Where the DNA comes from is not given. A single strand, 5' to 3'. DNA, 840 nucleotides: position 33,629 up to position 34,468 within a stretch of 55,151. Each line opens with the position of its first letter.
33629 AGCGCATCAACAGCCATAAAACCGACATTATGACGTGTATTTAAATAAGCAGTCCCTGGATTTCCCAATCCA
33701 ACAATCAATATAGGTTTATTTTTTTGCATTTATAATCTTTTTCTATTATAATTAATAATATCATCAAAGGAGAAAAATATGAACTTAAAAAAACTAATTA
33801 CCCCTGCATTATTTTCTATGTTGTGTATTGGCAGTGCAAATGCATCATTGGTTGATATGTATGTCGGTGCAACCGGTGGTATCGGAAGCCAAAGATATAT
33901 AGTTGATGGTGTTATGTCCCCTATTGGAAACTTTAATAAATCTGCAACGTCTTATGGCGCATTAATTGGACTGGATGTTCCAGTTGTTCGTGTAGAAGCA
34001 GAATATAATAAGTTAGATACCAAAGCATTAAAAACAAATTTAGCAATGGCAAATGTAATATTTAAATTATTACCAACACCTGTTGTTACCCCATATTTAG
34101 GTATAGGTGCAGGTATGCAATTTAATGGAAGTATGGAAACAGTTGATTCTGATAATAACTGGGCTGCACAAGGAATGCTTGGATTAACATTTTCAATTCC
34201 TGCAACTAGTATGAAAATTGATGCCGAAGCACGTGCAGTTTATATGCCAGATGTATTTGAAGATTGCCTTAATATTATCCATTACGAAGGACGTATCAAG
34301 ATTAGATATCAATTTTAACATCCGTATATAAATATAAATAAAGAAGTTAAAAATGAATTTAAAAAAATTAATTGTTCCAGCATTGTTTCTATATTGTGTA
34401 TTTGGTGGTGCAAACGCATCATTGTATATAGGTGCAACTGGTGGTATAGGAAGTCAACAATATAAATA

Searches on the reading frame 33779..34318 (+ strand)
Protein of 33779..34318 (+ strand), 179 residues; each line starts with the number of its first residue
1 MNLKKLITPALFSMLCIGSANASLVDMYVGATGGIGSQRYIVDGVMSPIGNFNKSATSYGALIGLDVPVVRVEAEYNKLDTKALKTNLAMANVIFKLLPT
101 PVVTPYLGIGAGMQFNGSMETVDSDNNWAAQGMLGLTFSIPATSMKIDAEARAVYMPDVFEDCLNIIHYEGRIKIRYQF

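Call 42: search_protein_families(library=pfam, proteins=[window:33779-34318:+], max_evalue=0.001)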
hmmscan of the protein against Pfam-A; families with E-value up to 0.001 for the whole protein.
window:33779-34318:+ (179 aa): 1 family
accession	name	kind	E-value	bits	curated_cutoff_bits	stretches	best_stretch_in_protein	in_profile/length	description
PF13505.12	OMP_b-brl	-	2.3e-05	25.1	28.7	1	10-155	4-154/175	Outer membrane protein beta-barrel domain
